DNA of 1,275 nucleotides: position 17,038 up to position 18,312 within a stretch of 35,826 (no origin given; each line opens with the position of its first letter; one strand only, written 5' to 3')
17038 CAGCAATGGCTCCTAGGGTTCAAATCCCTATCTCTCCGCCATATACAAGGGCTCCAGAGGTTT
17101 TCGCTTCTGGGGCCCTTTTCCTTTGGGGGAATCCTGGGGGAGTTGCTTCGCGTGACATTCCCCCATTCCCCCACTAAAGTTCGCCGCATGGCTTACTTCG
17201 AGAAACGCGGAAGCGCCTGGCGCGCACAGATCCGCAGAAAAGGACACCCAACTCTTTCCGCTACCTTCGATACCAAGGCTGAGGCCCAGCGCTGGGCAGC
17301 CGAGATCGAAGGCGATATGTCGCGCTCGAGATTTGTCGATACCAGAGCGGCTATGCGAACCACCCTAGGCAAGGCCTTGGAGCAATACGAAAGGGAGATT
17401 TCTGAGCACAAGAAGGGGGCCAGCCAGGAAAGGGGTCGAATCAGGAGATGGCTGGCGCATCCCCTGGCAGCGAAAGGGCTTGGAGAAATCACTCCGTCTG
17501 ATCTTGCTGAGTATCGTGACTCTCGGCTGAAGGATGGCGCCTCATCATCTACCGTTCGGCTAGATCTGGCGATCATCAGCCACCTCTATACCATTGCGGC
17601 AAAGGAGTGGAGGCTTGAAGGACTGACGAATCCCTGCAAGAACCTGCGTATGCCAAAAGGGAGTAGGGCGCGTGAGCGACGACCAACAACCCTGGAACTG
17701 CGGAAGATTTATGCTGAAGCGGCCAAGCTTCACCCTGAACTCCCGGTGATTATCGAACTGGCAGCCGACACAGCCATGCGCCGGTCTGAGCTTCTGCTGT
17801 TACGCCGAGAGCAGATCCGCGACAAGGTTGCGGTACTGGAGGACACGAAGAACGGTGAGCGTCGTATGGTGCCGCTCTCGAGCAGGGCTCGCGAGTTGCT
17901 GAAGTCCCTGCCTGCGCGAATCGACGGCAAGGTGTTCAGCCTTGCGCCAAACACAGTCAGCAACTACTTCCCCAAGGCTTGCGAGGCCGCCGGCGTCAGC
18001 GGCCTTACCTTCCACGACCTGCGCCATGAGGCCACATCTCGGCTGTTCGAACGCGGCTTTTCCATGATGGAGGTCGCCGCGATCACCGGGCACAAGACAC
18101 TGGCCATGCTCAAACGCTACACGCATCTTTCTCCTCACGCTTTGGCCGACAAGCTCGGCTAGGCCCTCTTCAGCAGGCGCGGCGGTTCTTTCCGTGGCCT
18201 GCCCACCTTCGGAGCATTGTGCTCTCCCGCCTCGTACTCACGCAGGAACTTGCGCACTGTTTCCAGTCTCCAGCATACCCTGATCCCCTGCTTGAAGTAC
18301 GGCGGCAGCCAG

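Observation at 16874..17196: attP with a tRNA 3'-end core flanked by six copies of a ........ arm motif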

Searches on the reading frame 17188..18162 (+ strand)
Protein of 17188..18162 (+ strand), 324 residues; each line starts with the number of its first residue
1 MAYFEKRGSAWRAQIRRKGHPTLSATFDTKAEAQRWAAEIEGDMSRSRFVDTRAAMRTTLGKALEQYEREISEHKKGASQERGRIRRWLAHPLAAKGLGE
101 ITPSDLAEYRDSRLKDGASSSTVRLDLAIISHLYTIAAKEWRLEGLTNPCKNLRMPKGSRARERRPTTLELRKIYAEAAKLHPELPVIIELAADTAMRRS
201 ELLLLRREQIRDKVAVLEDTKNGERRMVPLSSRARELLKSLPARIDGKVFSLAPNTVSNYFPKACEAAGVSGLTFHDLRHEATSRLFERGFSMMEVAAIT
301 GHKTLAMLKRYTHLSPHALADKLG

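Call 10: search_protein_families(library=pfam, proteins=[window:17188-18162:+])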
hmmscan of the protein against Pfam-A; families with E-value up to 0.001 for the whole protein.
window:17188-18162:+ (324 aa): 1 family
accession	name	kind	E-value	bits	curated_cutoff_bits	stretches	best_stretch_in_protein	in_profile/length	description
PF00589.27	Phage_integrase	-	3.3e-23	82.8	27.1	1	170-315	7-169/172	Phage integrase family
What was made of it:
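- On Lambda-type (arm-binding, heterobivalent) tyrosine-integrase attP: Pfam PF00589 at 3e-23 (call 10).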

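Call 26: find_related_loci(query=window:17188-18159:+, collection=viral_contigs, flank=1500)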
Query window:17188-18159:+ (324 aa) in viral_contigs; peptide patterns used: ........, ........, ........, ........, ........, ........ (x = any residue, [..] = any of these).
56 stretches matched a pattern; 49 encode a relative of the query (tblastn E <= 1e-3); 49 distinct loci.
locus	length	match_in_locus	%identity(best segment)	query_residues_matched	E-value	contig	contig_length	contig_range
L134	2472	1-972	100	1-324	0e+0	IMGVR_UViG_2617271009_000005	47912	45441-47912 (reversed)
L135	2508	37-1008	100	1-324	0e+0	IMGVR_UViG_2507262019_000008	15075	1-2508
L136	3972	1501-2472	100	1-324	0e+0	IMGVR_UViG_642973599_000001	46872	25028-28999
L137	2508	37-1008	99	1-324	0e+0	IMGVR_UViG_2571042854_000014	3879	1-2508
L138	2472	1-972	99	1-324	0e+0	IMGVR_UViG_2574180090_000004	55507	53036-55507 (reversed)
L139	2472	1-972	99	1-324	0e+0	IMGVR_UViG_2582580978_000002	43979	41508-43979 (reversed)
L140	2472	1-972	99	1-324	0e+0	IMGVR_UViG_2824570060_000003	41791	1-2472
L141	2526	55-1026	99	1-324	0e+0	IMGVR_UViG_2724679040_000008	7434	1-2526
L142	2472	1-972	99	1-324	0e+0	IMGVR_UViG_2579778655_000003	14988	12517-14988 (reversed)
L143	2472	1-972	99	1-324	0e+0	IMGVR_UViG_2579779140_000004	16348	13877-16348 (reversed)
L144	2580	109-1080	99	1-324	0e+0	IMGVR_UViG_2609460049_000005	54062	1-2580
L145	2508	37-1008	99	1-324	0e+0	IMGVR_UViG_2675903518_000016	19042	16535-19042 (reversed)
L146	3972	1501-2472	99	1-324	0e+0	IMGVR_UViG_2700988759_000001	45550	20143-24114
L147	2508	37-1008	99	1-324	0e+0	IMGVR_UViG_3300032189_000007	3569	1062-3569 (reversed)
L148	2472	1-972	99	1-324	0e+0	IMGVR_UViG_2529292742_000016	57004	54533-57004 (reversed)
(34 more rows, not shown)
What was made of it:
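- On PAJU2 / Ab31 / YA3 tRNA-Ser(CGA) integration module: The integrase is 100% identical to PAJU2 and 99% to Ab31 (call 26).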

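Call 29: search_solved_structures(query=window:17188-18159:+, max_evalue=0.01, show_alignments=2)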
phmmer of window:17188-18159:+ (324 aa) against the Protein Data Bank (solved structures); distinct sequences matched with E-value up to 0.01: 12.
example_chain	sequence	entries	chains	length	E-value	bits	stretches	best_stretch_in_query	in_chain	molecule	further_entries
4a8e_A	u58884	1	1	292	7.8e-12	48.2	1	140-319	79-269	PROBABLE TYROSINE RECOMBINASE XERC-LIKE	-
1aih_A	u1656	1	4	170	2.4e-10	43.4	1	174-319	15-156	HP1 INTEGRASE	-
1z19_A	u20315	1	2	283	1.6e-08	37.4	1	93-311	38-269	Integrase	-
1p7d_A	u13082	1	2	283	2.6e-08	36.7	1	93-311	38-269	Integrase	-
1z1b_A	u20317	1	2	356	2.7e-08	36.6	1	91-311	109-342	Integrase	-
5j0n_E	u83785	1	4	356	4.2e-08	36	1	91-311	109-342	Integrase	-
1z1g_A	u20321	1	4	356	1e-07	34.8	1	91-311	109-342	Integrase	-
5c6k_A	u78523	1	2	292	1.5e-07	34.2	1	100-322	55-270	Integrase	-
9i5v_14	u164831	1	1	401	9.2e-06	28.3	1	112-318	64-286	Ribosome-associated translation inhibitor RaiA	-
1ae9_A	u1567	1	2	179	1.7e-05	27.4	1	165-311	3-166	LAMBDA INTEGRASE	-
5dor_A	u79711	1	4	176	0.00089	21.8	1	188-322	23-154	Integrase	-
5hxy_A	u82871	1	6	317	0.0024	20.4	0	99-321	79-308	Tyrosine recombinase XerA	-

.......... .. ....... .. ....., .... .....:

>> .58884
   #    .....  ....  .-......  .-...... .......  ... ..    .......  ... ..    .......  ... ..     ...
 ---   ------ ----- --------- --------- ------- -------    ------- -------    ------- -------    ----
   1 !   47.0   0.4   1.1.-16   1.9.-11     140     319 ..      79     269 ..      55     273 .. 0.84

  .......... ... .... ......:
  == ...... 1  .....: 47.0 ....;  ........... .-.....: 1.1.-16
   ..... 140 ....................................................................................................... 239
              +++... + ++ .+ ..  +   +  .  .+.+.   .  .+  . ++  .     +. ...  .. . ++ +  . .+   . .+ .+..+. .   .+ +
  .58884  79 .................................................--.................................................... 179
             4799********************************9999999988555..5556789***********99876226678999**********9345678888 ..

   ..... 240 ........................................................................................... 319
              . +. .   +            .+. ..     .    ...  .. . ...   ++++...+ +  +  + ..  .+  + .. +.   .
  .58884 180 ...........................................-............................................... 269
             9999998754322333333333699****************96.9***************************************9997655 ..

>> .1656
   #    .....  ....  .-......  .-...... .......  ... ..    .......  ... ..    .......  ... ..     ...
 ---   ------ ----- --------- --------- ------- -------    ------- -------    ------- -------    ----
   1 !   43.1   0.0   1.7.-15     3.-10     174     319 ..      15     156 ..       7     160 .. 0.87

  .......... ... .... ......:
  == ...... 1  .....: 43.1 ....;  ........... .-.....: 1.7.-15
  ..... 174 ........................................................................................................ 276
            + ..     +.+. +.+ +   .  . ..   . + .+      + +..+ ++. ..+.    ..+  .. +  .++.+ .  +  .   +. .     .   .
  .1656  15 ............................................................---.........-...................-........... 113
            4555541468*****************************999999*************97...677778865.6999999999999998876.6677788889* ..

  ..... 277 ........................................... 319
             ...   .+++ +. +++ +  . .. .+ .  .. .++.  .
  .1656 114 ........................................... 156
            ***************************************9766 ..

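Call 38: search_protein_families(library=phrogs, proteins=[window:17188-18159:+])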
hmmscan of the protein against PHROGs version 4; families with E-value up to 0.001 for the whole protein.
window:17188-18159:+ (324 aa): 9 families
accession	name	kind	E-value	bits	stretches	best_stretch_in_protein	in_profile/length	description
phrog_1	-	integration and excision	3.2e-64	219.3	1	5-321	118-442/611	integrase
phrog_216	-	integration and excision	7.8e-27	95.1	1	147-321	37-231/301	integrase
phrog_25190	-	integration and excision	2.2e-13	51.5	1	248-322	22-97/109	integrase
phrog_7244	-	integration and excision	3.6e-11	43.8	1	80-233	97-246/263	integrase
phrog_35951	-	unknown function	6.8e-10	40.3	1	263-320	11-68/97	-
phrog_22184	-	unknown function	3.3e-09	37.6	1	23-209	34-233/254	-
phrog_7685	-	integration and excision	6.7e-05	23.5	1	227-317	130-226/240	integrase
phrog_38348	-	unknown function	0.00043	20.9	1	6-38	6-37/45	-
phrog_37709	-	unknown function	0.0008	20.4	0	117-211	15-103/116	-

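Call 39: find_homologous_proteins(query=window:17188-18159:+, max_evalue=1e-10)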
Query window:17188-18159:+ (324 aa): 6391 proteins with E <= 1e-10 among 8000 candidates; the best 120 are listed.
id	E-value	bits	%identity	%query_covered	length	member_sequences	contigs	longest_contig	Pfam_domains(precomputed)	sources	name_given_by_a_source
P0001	3.5e-207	704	100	100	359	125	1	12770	PF00589.28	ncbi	ncbi:TPA: tyrosine-type recombinase/integrase, partial [Pseudomonas aeruginosa]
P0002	3.5e-205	698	99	100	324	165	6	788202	PF00589.28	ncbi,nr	ncbi:site-specific integrase [Pseudomonas aeruginosa]|nr:site-specific integrase [Pseudomonas aerugi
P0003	5.4e-190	648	90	100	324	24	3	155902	PF00589.28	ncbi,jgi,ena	jgi:integrase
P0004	3.3e-186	636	87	100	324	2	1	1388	PF00589.28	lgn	-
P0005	2.0e-185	633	88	100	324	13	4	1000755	PF00589.28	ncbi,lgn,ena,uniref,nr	ncbi:site-specific integrase [Pseudomonas sp. PDM18]|uniref:tyrosine-type recombinase/integrase n=1 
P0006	7.9e-185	631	89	100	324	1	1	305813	PF00589.28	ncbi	-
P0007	1.4e-178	610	85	100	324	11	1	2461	PF00589.28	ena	-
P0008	5.1e-172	589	82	100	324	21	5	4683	PF00589.28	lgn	-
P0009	1.9e-166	571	78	100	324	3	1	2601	PF00589.28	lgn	-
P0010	4.8e-164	563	79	100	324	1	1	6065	PF00589.28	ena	-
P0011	1.5e-163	561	78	100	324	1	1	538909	PF00589.28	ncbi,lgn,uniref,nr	ncbi:site-specific integrase [Pseudomonas sp. zfem003]|uniref:site-specific integrase n=1 Tax=Pseudo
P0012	1.7e-163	561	78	100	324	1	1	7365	PF00589.28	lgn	-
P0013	2.2e-163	561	78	100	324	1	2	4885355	PF00589.28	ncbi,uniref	ncbi:tyrosine-type recombinase/integrase [Pseudomonas leptonychotis]|uniref:tyrosine-type recombinas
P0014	4.4e-163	560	78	100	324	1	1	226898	PF00589.28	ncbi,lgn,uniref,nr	ncbi:site-specific integrase [Metapseudomonas otitidis]|uniref:site-specific integrase n=1 Tax=Metap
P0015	4.5e-163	560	78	100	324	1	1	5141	PF00589.28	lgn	-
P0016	1.0e-162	558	78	100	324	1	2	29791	PF00589.28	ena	-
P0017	1.0e-162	558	78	100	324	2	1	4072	PF00589.28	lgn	-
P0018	1.1e-162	558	78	100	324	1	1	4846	PF00589.28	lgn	-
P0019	1.2e-162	558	79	100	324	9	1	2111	PF00589.28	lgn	-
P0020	1.3e-162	558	78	100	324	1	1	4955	PF00589.28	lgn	-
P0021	2.1e-162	557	77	100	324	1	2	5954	PF00589.28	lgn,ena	-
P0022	3.7e-162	557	77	100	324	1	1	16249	PF00589.28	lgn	-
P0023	1.3e-161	555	77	100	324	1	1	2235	PF00589.28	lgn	-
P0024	2.0e-161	554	76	100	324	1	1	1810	PF00589.28,PF24624.2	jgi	jgi:integrase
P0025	2.3e-161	554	78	100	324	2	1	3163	PF00589.28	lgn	-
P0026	6.7e-161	552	77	100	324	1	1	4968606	PF00589.28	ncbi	ncbi:site-specific integrase [Pseudomonas sp. D1-3]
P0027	1.9e-159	548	77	100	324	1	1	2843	PF00589.28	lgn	-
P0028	9.8e-159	545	75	100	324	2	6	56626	PF00589.28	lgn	-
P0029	1.1e-158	545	76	100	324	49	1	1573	PF00589.28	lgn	-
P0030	1.4e-158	545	77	100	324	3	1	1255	PF00589.28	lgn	-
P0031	2.0e-158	544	76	100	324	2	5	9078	PF00589.28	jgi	jgi:integrase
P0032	2.9e-158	544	76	100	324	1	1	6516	PF00589.28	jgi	jgi:integrase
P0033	3.1e-158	544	76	100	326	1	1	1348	PF00589.28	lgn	-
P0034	3.4e-158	544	75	100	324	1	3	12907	PF00589.28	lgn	-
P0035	4.1e-158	543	75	100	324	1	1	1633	PF00589.28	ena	-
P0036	1.9e-156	538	75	100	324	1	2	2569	PF00589.28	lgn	-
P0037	6.7e-154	530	75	100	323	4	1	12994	PF00589.28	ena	-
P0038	5.9e-153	526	75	100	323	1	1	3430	PF00589.28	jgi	jgi:integrase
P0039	9.8e-153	526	75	100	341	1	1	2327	PF00589.28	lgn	-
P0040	6.6e-152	523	75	100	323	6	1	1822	PF00589.28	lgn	-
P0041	8.7e-152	523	72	100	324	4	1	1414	PF00589.28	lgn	-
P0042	4.6e-151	520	73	100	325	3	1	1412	PF00589.28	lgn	-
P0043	1.2e-150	519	72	100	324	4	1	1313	PF00589.28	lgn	-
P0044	3.6e-150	517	73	100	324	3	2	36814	PF00589.28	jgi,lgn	jgi:integrase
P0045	7.4e-150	516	73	100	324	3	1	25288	PF00589.28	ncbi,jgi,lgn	-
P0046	3.3e-149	514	72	100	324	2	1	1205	PF00589.28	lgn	-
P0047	9.7e-149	513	72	100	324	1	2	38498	PF00589.28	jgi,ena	jgi:integrase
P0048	1.2e-148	512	70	100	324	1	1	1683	PF00589.28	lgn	-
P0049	1.7e-148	512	71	100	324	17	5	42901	PF00589.28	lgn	-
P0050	2.4e-148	511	71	100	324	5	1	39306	PF00589.28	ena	-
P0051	4.0e-148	511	72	100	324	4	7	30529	PF00589.28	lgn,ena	-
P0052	4.2e-148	510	72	100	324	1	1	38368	PF00589.28,PF02899.24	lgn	-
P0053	2.1e-147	508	72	100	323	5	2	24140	PF00589.28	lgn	-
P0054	2.5e-147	508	72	100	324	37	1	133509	PF00589.28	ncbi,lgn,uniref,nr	ncbi:site-specific integrase [Pseudomonas aestusnigri]|uniref:tyrosine-type recombinase/integrase n=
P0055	5.9e-147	507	72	100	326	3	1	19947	PF00589.28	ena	-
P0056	1.0e-145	503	69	100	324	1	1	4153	PF00589.28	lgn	-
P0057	4.4e-145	501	72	100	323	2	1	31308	PF00589.28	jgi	jgi:integrase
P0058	1.4e-144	499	71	100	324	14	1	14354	PF00589.28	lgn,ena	-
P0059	1.9e-144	498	70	100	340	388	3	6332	PF00589.28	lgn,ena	-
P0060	2.2e-144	498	68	100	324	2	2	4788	PF00589.28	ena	-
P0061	2.8e-144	498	70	100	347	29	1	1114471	PF00589.28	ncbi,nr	ncbi:site-specific integrase [Pseudomonas syringae pv. syringae]|nr:site-specific integrase [Pseudom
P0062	3.4e-144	498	71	100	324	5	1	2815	PF00589.28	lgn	-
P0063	4.4e-144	497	70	100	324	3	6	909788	PF00589.28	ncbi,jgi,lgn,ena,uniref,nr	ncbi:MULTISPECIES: integrase [Pseudomonas]|uniref:integrase n=1 Tax=Pseudomonas TaxID=286 RepID=UPI0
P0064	7.7e-144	496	70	100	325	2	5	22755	PF00589.28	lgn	-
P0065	9.1e-144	496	71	100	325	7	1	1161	PF00589.28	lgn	-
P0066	3.9e-143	494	69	100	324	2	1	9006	PF00589.28,PF24624.2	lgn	-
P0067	5.5e-143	494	70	100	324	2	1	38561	PF00589.28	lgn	-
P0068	2.6e-142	491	70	100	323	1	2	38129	PF00589.28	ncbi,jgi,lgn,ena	-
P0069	3.7e-142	491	70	100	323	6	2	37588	PF00589.28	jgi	-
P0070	4.6e-142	491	71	100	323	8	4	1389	PF00589.28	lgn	-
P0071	6.7e-142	490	68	100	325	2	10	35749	PF00589.28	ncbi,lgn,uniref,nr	ncbi:site-specific recombinase XerD [Azomonas agilis]|uniref:Site-specific recombinase XerD n=1 Tax=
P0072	9.0e-142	490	69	100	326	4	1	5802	PF00589.28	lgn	-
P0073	3.7e-141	488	70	100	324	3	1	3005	PF00589.28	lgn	-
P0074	6.1e-141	487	69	100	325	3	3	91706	PF00589.28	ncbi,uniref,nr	ncbi:site-specific integrase [Pseudomonas sp. CCI3.2]|uniref:tyrosine-type recombinase/integrase n=1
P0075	7.8e-141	487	70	100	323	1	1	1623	PF00589.28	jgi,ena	-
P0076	8.1e-141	487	76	90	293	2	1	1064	PF00589.28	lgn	-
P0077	1.8e-140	485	69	100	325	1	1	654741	PF00589.28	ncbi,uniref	ncbi:integrase [Pseudomonas sivasensis]|uniref:integrase n=1 Tax=Pseudomonas sivasensis TaxID=188067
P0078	1.8e-140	485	69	100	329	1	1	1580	PF00589.28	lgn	-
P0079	2.5e-140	485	70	100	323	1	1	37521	PF00589.28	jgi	jgi:integrase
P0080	2.6e-140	485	68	100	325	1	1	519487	PF00589.28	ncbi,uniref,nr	ncbi:site-specific integrase [Pseudomonas sp. LS-2]|uniref:integrase n=1 Tax=Pseudomonas sp. LS-2 Ta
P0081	3.1e-140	485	68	100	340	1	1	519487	PF00589.28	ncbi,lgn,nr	ncbi:site-specific integrase [Pseudomonas sp. LS-2]|nr:site-specific integrase [Pseudomonas sp. LS-2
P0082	3.1e-140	485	69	100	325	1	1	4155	PF00589.28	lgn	-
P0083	2.4e-139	482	70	100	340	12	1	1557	PF00589.28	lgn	-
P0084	5.2e-139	481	68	100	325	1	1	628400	PF00589.28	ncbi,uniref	ncbi:integrase [Pseudomonas sp. W5-36]|uniref:integrase n=1 Tax=Pseudomonas sp. W5-36 TaxID=3097455 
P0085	7.8e-139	480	69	100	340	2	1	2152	PF00589.28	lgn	-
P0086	1.2e-138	479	67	100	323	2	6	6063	PF00589.28,PF24624.2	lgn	-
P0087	1.9e-138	479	67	100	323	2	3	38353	PF00589.28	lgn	-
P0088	2.2e-138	479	69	100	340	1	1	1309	PF00589.28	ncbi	ncbi:Tyrosine recombinase XerC [compost metagenome]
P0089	2.9e-138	478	68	100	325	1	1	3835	PF00589.28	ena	-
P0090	3.5e-138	478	69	100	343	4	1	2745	PF00589.28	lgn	-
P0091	3.8e-138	478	69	100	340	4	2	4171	PF00589.28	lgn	-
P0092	5.2e-138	477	68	100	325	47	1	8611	PF00589.28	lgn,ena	-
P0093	6.4e-138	477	69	100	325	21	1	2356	PF00589.28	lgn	-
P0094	6.5e-138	477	68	100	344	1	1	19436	PF00589.28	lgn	-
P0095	1.8e-137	476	65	100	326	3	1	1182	PF00589.28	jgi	-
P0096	2.3e-137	475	69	100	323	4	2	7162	PF00589.28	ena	-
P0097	2.8e-137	475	68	100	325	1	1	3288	PF00589.28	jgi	jgi:integrase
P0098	3.2e-137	475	68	100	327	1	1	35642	PF00589.28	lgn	-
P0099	3.6e-137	475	68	100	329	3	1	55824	PF00589.28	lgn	-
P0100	4.2e-137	474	67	100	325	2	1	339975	PF00589.28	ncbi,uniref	ncbi:tyrosine-type recombinase/integrase [Pseudomonas sp. W2-17]|uniref:tyrosine-type recombinase/in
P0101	7.8e-137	473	67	100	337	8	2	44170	PF00589.28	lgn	-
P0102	9.3e-137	473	68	100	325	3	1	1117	PF00589.28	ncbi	ncbi:Tyrosine recombinase XerD [compost metagenome]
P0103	1.0e-136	473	68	100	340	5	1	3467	PF00589.28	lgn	-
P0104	2.5e-136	472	67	100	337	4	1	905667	PF00589.28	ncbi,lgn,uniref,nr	ncbi:Site-specific recombinase XerD [Pseudomonas congelans]|uniref:Site-specific recombinase XerD n=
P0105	3.3e-136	471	67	100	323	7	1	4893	PF00589.28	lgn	-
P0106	4.5e-136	471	68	100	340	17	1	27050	PF00589.28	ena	-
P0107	5.5e-136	471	68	100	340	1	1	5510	PF00589.28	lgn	-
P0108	7.0e-136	470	67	100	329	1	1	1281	PF00589.28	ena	-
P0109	1.6e-135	469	67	100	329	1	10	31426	PF00589.28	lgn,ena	-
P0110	1.7e-135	469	65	100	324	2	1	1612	PF00589.28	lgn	-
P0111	1.8e-135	469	68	100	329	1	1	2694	PF00589.28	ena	-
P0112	1.9e-135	469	67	100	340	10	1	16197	PF00589.28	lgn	-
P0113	2.4e-135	469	67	100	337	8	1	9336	PF00589.28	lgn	-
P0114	3.6e-135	468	67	100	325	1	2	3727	PF00589.28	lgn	-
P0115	4.9e-135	468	67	100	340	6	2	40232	PF00589.28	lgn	-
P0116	5.6e-135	467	67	100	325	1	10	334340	PF00589.28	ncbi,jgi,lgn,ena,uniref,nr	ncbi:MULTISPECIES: tyrosine-type recombinase/integrase [Pseudomonas]|uniref:tyrosine-type recombinas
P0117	7.8e-135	467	67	100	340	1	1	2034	PF00589.28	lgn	-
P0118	9.5e-135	467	66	100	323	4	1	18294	PF00589.28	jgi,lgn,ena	-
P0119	9.8e-135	467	66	100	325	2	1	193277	PF00589.28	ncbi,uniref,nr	ncbi:site-specific integrase [Pseudomonas putida]|uniref:tyrosine-type recombinase/integrase n=1 Tax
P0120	9.9e-135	467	67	100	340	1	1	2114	PF00589.28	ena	-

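Call 47: predict_structure(alignment_id=A3)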
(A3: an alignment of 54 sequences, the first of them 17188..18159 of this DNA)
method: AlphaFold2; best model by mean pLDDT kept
length: 324 residues; sequences in the alignment: 54
mean_pLDDT: 89.1   pTM: 0.66
mean pLDDT of the five models: 89.1, 87.8, 85.7, 85.5, 83.7
residues with pLDDT >= 90: 209; 70-90: 96; 50-70: 19; < 50: 0
segments of 3 or more residues with pLDDT < 50: none
pLDDT, mean of each block of 10 residues (from residue 1): 89 83 89 89 65 83 93 83 94 94 94 91 93 92 86 80 86 97 96 93 93 87 83 94 92 93 96 92 93 92 86 86 76
secondary structure, 60 per line:
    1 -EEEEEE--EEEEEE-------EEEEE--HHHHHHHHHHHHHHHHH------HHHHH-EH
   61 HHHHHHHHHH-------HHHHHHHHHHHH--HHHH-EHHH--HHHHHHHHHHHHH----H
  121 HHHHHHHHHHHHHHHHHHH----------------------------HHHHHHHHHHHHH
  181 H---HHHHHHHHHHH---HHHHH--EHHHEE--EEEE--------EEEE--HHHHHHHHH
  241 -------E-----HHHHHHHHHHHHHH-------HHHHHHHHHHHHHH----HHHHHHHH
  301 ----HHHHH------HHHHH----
elements in order: E2-7 E10-15 E23-27 H30-46 H53-57 H60-70 H78-89 H92-95 H103-115 H120-139 H168-181 H185-195 H199-203 E214-217 E226-229 H232-240 H254-267 H275-288 H293-300 H305-309 H316-320
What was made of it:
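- On Lambda-type (arm-binding, heterobivalent) tyrosine-integrase attP: The AlphaFold model has strands 2-7, 10-15 and 23-27 and helix 30-46, with pLDDT 83-89 (call 47).
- AlphaFold model with mean pLDDT 89 and strands at 2-7, 10-15 and 23-27 followed by helix 30-46 (call 47).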
